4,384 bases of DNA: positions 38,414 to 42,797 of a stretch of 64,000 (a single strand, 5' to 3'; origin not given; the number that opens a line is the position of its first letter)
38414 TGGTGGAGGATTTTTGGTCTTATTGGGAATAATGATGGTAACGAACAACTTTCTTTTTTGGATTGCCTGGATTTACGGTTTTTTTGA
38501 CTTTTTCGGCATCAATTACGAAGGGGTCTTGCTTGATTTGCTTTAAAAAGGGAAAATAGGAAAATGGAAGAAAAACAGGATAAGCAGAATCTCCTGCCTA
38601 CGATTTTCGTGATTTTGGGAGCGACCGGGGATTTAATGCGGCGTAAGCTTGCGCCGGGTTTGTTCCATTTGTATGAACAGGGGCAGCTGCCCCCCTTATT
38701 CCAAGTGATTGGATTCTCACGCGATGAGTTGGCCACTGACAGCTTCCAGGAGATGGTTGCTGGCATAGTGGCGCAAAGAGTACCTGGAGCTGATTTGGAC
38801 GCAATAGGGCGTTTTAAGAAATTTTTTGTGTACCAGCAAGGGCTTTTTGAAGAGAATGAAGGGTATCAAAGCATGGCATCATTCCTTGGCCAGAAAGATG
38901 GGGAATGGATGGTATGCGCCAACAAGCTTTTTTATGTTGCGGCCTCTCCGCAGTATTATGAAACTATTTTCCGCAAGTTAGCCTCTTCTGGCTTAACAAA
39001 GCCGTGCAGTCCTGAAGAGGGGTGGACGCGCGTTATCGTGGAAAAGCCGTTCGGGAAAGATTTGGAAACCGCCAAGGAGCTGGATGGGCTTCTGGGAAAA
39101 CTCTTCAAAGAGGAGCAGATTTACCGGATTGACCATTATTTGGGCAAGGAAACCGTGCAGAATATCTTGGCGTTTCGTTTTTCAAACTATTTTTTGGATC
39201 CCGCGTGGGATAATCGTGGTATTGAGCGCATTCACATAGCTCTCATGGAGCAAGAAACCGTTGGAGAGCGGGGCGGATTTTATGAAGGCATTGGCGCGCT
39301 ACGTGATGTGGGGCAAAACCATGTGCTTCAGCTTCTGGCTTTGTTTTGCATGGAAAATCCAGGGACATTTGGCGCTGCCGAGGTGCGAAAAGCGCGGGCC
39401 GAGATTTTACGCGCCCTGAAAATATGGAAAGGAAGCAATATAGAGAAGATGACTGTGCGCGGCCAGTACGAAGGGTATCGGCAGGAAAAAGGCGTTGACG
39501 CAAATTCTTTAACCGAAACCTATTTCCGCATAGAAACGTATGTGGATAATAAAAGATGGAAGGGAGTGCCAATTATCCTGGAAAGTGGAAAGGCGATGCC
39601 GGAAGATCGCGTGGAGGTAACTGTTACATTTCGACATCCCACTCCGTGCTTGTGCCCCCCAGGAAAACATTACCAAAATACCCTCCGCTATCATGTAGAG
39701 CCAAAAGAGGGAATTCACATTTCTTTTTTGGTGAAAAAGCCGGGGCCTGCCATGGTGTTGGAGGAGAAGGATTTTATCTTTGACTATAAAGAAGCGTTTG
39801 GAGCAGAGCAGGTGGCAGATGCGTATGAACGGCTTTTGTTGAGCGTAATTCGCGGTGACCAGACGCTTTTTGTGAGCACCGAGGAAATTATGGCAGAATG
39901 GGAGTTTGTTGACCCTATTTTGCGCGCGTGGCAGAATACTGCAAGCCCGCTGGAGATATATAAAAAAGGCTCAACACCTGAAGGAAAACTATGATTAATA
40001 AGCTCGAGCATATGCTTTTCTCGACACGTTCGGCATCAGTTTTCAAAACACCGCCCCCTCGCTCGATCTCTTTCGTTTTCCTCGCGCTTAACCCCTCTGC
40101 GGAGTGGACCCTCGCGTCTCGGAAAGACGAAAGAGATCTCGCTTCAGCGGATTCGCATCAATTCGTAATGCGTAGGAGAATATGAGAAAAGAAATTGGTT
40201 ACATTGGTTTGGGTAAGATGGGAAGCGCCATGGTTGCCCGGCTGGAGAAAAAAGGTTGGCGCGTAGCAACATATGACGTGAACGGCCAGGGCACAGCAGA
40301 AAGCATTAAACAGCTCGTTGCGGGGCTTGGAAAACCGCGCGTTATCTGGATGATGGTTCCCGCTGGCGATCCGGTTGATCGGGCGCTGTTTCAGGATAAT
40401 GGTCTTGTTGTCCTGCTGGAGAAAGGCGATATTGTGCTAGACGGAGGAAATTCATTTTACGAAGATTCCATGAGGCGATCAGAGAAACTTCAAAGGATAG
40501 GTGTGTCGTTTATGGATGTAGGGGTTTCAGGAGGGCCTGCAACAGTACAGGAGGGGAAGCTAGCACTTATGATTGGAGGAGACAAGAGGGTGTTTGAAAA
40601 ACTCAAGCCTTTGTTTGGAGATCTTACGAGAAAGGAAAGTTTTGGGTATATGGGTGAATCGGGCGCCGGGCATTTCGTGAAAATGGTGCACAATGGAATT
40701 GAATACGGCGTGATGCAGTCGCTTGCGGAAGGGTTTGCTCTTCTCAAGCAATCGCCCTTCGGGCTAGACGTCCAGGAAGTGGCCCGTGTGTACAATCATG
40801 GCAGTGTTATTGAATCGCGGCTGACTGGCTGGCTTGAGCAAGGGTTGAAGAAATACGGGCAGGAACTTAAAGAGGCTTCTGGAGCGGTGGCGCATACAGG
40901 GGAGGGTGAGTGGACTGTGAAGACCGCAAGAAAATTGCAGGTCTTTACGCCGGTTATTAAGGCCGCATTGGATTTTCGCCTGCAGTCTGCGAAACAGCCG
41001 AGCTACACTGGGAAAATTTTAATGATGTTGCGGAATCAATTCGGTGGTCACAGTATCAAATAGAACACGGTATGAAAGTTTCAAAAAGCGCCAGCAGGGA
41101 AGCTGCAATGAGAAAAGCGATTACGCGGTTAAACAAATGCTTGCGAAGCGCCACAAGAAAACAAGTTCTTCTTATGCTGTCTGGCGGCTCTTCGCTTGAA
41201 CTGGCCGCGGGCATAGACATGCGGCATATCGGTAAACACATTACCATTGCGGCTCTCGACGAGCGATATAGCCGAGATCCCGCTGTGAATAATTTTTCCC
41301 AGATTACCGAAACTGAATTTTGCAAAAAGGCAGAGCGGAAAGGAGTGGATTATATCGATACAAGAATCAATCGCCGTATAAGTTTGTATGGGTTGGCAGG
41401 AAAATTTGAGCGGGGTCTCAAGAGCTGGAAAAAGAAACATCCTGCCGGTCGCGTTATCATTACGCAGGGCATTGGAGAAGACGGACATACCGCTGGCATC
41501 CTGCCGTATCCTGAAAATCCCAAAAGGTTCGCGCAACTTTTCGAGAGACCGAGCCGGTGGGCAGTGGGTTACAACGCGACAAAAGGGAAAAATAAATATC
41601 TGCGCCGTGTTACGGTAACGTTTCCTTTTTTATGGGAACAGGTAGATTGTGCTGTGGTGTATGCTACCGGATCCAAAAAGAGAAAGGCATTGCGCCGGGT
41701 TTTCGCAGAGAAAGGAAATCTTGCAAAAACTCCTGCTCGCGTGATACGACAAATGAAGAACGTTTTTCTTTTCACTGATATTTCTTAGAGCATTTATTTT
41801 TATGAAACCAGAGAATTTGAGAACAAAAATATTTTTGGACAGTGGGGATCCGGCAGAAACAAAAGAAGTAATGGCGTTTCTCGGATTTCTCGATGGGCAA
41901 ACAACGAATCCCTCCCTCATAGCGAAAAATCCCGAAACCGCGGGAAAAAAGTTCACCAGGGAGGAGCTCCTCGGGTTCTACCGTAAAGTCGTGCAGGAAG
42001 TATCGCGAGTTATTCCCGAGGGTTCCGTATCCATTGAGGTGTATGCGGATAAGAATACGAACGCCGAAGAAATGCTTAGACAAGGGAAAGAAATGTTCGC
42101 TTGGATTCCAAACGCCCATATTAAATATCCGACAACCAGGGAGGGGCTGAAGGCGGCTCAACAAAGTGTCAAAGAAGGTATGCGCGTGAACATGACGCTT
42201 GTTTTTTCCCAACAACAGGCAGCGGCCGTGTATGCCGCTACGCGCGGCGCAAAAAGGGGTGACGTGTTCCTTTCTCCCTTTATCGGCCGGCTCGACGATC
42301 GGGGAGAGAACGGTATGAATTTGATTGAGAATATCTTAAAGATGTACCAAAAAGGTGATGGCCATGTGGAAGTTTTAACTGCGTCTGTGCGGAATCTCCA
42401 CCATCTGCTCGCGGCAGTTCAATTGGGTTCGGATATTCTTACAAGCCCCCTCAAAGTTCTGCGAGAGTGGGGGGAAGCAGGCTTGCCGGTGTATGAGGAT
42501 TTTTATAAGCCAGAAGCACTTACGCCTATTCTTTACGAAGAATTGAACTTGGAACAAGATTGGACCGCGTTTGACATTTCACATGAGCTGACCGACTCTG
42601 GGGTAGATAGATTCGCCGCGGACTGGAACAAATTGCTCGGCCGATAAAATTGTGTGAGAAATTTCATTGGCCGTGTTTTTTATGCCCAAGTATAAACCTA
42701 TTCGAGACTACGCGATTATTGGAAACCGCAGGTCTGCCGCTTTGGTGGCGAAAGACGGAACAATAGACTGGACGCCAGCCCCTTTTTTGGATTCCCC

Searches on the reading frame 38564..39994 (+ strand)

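Call 50: search_protein_families(library=pfam, proteins=[window:38564-39994:+], max_evalue=0.0001)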
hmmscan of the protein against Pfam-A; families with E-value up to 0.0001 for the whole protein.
window:38564-39994:+ (476 aa): 2 families
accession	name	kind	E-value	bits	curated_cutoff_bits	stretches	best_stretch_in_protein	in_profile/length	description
PF02781.21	G6PD_C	-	1.2e-84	284.3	27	1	202-471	1-279/296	Glucose-6-phosphate dehydrogenase, C-terminal domain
PF00479.28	G6PD_N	-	9.3e-55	186.5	22.1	1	16-200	1-183/183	Glucose-6-phosphate dehydrogenase, NAD binding domain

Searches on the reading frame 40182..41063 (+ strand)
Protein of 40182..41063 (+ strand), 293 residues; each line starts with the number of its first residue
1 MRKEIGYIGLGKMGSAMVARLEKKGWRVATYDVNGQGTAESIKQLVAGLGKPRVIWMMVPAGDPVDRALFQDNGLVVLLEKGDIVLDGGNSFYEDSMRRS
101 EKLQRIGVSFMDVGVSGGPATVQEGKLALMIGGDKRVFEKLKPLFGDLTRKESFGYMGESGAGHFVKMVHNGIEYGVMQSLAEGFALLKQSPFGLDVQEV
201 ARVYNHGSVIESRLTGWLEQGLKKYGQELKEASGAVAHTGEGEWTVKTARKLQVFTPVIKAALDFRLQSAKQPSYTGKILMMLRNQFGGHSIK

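Call 49: search_protein_families(library=pfam, proteins=[window:40182-41063:+], max_evalue=0.0001)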
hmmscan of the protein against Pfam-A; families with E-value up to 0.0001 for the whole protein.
window:40182-41063:+ (293 aa): 2 families
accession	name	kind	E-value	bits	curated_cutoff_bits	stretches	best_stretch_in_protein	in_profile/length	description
PF03446.21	NAD_binding_2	-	1e-39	136.6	21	1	4-150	1-154/161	NAD binding domain of 6-phosphogluconate dehydrogenase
PF00393.24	6PGD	-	1.6e-18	67.5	27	1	163-272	1-116/290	6-phosphogluconate dehydrogenase, C-terminal domain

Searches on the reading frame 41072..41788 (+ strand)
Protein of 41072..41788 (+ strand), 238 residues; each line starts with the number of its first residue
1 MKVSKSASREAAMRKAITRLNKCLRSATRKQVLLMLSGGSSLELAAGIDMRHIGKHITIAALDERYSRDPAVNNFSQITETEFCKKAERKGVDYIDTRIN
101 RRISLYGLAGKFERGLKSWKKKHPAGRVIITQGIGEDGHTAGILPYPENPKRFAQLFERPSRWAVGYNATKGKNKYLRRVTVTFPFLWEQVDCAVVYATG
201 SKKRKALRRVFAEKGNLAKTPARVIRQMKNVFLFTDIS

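Call 49: search_protein_families(library=pfam, proteins=[window:41072-41788:+], max_evalue=0.0001)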
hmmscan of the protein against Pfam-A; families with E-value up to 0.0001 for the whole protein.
window:41072-41788:+ (238 aa): 1 family
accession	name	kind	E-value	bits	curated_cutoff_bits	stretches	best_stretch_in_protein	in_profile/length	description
PF01182.26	Glucosamine_iso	-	1.6e-16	61.3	27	1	8-228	2-219/225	Glucosamine-6-phosphate isomerases/6-phosphogluconolactonase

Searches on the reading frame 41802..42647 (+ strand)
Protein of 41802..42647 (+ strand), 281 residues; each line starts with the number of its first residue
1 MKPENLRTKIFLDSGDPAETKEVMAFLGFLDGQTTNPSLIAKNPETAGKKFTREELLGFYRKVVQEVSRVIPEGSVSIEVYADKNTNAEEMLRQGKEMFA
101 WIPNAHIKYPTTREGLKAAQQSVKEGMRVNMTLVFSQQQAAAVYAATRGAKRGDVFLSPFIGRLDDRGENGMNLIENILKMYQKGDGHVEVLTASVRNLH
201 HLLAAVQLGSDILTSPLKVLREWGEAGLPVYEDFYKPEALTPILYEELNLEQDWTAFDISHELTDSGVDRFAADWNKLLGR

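Call 49: search_protein_families(library=pfam, proteins=[window:41802-42647:+], max_evalue=0.0001)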
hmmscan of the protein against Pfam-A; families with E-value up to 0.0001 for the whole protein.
window:41802-42647:+ (281 aa): 1 family
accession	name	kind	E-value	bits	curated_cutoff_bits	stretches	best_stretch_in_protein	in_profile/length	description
PF00923.25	TAL_FSA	-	7.5e-49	167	27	1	10-280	1-283/285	Transaldolase/Fructose-6-phosphate aldolase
